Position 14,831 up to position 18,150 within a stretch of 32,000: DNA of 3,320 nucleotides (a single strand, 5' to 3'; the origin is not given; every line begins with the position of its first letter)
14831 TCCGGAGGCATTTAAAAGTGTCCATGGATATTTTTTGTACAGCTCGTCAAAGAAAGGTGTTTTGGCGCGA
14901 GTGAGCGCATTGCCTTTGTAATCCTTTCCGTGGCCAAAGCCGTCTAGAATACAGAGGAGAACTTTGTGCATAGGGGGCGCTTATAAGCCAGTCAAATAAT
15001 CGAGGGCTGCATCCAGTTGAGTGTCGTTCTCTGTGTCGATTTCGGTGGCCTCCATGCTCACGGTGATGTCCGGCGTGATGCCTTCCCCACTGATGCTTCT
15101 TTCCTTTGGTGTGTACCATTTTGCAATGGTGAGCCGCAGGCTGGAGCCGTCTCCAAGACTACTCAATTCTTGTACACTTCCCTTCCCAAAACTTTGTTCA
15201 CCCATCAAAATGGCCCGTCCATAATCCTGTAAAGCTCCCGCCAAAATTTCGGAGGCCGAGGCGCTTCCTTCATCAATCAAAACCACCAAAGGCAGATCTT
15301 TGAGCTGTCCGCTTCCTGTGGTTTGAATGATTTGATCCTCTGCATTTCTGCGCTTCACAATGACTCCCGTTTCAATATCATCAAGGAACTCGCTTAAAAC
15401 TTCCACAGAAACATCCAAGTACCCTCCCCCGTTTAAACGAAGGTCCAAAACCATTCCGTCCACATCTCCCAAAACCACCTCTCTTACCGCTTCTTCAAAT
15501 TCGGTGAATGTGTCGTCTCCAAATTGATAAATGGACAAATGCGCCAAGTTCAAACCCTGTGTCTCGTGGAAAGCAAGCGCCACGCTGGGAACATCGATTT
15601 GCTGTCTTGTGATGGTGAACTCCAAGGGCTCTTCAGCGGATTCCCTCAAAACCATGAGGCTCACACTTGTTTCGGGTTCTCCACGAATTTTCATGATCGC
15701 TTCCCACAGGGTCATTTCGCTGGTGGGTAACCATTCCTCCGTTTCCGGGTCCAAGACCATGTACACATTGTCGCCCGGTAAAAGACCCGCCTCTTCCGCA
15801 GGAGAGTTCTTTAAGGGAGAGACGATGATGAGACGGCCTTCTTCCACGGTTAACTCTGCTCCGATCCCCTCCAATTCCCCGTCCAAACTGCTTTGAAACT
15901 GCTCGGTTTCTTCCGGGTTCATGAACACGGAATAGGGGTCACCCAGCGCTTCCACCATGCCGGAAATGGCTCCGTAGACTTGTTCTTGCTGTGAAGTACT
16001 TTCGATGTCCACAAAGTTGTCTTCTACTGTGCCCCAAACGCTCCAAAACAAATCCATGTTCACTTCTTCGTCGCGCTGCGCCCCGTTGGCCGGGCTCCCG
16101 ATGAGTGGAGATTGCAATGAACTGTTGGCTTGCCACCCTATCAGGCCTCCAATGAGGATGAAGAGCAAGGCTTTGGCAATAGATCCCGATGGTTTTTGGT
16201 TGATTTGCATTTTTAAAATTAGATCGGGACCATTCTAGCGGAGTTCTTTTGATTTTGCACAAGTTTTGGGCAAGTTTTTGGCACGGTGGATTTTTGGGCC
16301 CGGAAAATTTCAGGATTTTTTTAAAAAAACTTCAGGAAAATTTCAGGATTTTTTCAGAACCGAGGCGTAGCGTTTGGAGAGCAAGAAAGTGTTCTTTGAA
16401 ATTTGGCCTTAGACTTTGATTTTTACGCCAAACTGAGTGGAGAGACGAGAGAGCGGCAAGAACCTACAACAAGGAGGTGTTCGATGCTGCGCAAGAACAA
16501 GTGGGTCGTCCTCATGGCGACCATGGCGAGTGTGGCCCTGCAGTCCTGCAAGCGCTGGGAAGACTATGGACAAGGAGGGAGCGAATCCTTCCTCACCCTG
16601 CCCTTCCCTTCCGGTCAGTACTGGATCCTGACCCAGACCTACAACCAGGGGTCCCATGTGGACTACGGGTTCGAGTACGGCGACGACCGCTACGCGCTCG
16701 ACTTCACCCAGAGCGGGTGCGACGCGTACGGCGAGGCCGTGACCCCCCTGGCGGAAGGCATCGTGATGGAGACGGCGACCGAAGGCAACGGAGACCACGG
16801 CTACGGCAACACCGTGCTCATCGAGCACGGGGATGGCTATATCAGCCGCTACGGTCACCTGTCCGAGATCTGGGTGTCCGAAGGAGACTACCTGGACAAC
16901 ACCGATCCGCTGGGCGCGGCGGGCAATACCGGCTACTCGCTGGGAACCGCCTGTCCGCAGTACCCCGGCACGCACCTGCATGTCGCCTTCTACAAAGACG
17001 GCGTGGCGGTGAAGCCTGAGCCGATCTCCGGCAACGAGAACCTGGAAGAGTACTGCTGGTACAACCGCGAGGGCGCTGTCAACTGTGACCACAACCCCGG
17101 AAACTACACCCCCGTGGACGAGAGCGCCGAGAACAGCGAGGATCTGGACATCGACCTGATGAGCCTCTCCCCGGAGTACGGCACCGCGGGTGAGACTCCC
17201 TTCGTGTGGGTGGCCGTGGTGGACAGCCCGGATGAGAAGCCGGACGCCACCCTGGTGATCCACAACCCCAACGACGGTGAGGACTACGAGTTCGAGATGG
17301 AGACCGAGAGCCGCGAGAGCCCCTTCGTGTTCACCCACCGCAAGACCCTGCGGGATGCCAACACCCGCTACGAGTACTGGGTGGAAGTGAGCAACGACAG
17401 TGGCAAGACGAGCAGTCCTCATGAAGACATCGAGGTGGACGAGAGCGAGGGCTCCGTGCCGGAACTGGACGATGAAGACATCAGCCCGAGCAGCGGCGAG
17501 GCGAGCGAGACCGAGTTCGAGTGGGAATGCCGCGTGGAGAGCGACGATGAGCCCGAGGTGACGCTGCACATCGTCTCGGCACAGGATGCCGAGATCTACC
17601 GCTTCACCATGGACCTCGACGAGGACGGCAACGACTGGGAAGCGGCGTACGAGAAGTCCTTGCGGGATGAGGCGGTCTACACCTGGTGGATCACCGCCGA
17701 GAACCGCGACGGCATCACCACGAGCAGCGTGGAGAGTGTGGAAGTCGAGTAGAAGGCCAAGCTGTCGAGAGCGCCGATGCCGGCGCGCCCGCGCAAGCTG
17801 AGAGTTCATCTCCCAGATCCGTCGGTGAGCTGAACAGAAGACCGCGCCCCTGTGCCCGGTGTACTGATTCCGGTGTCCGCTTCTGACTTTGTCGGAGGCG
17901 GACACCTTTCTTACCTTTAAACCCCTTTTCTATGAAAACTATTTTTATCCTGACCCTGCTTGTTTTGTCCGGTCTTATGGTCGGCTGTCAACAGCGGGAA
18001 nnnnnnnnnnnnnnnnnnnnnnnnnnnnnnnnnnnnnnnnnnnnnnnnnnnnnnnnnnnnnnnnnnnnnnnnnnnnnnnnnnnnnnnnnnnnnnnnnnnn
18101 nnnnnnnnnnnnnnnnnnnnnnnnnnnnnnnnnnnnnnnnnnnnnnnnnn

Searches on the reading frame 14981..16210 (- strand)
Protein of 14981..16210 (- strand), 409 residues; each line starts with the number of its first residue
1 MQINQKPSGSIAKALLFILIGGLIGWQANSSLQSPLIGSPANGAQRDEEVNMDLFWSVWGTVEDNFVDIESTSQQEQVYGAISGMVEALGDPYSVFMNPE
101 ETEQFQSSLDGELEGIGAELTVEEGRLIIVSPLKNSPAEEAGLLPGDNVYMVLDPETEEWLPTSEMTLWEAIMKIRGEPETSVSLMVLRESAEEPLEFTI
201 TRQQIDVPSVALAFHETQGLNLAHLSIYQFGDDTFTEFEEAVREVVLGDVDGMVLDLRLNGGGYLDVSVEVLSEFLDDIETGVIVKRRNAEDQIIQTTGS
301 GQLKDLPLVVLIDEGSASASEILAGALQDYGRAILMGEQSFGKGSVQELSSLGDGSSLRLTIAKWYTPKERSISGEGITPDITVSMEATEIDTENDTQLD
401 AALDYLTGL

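Call 8: search_protein_families(library=pfam, proteins=[window:14981-16210:-], max_evalue=0.01)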
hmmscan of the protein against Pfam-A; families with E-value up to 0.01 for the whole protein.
window:14981-16210:- (409 aa): 4 families
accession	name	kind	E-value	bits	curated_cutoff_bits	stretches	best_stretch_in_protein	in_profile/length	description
PF03572.23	Peptidase_S41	-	1.6e-48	164.9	24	1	222-384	2-165/165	Peptidase family S41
PF22694.1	CtpB_N-like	-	1.3e-08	35.6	27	1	50-100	36-84/85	Activating protease CtpB N-terminal domain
PF13180.12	PDZ_2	-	1.8e-06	28.6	27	1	115-197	2-77/80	PDZ domain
PF17820.7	PDZ_6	-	0.00028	21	27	1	129-152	2-25/54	PDZ domain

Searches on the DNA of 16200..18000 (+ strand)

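Call 25: search_rna_families(source=window, start=16200, end=18000, threshold=evalue, max_evalue=10)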
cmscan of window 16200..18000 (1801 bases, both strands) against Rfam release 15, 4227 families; matches with E-value up to 10: 7.
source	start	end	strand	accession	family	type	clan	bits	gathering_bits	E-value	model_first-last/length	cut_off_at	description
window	16288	16363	-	RF00410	SNORA2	Gene; snRNA; snoRNA; HACA-box;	CL00021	20.8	70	1.1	1-137/137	no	Small nucleolar RNA SNORA2/SNORA34 family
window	17283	17376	-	RF01383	GRIK4_3p_UTR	Gene;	-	17.9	38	1.7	1-94/94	no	GRIK4 3 prime UTR element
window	17468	17516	+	RF01309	sR60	Gene; snRNA; snoRNA; CD-box;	CL00132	16.2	50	1.4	1-55/55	no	Small nucleolar RNA sR60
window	17067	17117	-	RF03023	rpfG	Gene; sRNA;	-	15.1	75.9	3.6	31-82/85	no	rpfG RNA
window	17738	17786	+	RF01134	sR30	Gene; snRNA; snoRNA; CD-box;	-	15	38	0.86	1-57/57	no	Small nucleolar RNA sR30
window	17046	17111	-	RF00602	SCARNA21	Gene; snRNA; snoRNA; scaRNA;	-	14.2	60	4.8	1-140/140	no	Small Cajal body specific RNA 21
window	17435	17491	+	RF01136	sR28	Gene; snRNA; snoRNA; CD-box;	-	12.3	39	3.7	1-55/55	no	Small nucleolar RNA sR28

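Call 43: build_rna_model(alignment_id=A4)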
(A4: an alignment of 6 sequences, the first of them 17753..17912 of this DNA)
Model R1 built from alignment A4 (6 sequences, 176 columns); structure: RNAalifold consensus.
model positions 154; base pairs 45; branch points 2; effective number of sequences 1.63; information 0.59 bits per position. Calibrated on 0.2 Mb of random sequence (short: E-values are rough).
structure used (alignment columns):
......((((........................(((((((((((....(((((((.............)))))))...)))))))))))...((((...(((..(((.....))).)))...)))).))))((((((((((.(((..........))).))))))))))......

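Call 44: search_with_rna_model(model_id=R1, sources=[window, L001, L002, L003, L004, L005, L006, L007, L008, L009, L010, L011, L012, L013, L014, L015, L016, L017, L018, L019, L020, L022, L024, L025, L033, L036, L052, L065], max_evalue=1, make_alignment=true)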
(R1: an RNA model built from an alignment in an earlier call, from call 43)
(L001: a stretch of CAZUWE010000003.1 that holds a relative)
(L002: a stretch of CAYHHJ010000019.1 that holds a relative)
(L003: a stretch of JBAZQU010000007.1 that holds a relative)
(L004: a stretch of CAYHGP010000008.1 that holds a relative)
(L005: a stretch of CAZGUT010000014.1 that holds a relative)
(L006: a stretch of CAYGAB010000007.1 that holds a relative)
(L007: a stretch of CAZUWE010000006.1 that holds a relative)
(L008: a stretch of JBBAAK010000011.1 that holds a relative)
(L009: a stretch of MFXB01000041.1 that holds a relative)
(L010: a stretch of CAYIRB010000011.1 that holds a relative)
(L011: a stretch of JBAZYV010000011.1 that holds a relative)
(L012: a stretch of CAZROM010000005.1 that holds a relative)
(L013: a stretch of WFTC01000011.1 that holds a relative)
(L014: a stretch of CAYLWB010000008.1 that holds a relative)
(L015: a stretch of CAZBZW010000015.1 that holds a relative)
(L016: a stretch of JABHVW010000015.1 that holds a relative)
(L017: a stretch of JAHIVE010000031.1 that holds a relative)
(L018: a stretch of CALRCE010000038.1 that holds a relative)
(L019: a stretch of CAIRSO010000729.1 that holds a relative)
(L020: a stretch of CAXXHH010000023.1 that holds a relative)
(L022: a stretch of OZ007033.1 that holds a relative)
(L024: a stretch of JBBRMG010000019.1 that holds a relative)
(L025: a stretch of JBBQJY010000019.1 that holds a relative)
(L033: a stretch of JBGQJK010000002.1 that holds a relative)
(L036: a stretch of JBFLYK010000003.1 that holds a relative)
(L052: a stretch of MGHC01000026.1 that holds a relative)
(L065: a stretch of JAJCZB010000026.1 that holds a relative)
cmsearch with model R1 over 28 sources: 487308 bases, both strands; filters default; matches with E-value up to 1: 22.
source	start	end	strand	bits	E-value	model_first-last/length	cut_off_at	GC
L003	11361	11513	+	158.6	2.5e-32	1-154/154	no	0.6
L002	7156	7306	+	156.8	6.2e-32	1-154/154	no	0.58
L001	11341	11494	+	153.2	3.8e-31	1-154/154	no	0.63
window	17752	17907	+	123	1.6e-24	1-154/154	no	0.64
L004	11281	11432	+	118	2e-23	1-154/154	no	0.61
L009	6447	6597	+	108.2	2.8e-21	1-154/154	no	0.61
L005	11209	11369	+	61.9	4e-11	1-154/154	no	0.58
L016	11173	11315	+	49.7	1.9e-08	1-154/154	no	0.59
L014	11236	11396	+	48.8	3e-08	1-154/154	no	0.59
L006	11328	11474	+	47.5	5.6e-08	1-154/154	no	0.54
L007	11238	11375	+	44.3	3e-07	1-154/154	no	0.58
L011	11328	11487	+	42.4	7.7e-07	1-154/154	no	0.54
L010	8814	8952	+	40.4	2.1e-06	1-154/154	no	0.63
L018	1017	1167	+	39.7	3e-06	1-154/154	no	0.59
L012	11299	11449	+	36.8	1.3e-05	1-154/154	no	0.6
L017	12116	12276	+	31.4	0.0002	1-154/154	no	0.58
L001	11455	11514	-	29.3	0.00055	1-154/154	no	0.55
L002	7268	7334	-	29.3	0.00057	1-154/154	no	0.4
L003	11476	11517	-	21.2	0.033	1-154/154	no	0.6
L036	15982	16112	-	20.8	0.042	1-154/154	no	0.67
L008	11284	11404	+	20.1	0.06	17-112/154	no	0.52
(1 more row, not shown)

Alignment A5: 22 matches aligned to the model, 243 columns, each read 5' to 3' on its own strand. Consensus structure (alignment columns), stored with it:
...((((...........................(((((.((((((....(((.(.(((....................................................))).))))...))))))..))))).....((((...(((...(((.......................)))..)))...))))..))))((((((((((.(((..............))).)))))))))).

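Call 45: search_with_rna_model(model_id=R1, sources=[window, L001, L002, L003, L004, L005, L006, L007, L008, L009, L010, L011, L012, L013, L014, L015, L016, L017, L018], max_evalue=0.0002, make_alignment=true)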
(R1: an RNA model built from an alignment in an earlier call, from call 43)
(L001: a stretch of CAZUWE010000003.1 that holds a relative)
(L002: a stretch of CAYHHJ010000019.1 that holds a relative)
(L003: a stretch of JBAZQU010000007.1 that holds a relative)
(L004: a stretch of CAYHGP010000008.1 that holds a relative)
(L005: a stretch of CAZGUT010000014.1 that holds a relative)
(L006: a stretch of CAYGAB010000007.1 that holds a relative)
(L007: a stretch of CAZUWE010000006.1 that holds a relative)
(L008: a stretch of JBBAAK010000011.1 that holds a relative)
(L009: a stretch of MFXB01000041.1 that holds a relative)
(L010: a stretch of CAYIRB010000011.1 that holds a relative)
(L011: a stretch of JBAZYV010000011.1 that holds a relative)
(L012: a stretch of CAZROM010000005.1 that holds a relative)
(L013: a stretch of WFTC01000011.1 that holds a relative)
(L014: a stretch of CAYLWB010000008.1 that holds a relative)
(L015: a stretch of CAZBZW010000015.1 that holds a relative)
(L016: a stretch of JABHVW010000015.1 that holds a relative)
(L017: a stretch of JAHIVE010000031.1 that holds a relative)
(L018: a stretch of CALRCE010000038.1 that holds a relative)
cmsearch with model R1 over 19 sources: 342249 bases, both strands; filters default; matches with E-value up to 0.0002: 16.
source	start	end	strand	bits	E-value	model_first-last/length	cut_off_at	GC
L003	11361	11513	+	158.6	1.8e-32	1-154/154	no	0.6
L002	7156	7306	+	156.8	4.3e-32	1-154/154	no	0.58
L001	11341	11494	+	153.2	2.7e-31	1-154/154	no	0.63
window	17752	17907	+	123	1.1e-24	1-154/154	no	0.64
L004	11281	11432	+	118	1.4e-23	1-154/154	no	0.61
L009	6447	6597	+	108.2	2e-21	1-154/154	no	0.61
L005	11209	11369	+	61.9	2.8e-11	1-154/154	no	0.58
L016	11173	11315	+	49.7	1.3e-08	1-154/154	no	0.59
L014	11236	11396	+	48.8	2.1e-08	1-154/154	no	0.59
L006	11328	11474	+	47.5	4e-08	1-154/154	no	0.54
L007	11238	11375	+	44.3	2.1e-07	1-154/154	no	0.58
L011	11328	11487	+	42.4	5.4e-07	1-154/154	no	0.54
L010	8814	8952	+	40.4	1.5e-06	1-154/154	no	0.63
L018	1017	1167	+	39.7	2.1e-06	1-154/154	no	0.59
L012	11299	11449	+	36.8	8.9e-06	1-154/154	no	0.6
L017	12116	12276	+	31.4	0.00014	1-154/154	no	0.58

Alignment A6: 16 matches aligned to the model, 217 columns, each read 5' to 3' on its own strand. Consensus structure (alignment columns), stored with it:
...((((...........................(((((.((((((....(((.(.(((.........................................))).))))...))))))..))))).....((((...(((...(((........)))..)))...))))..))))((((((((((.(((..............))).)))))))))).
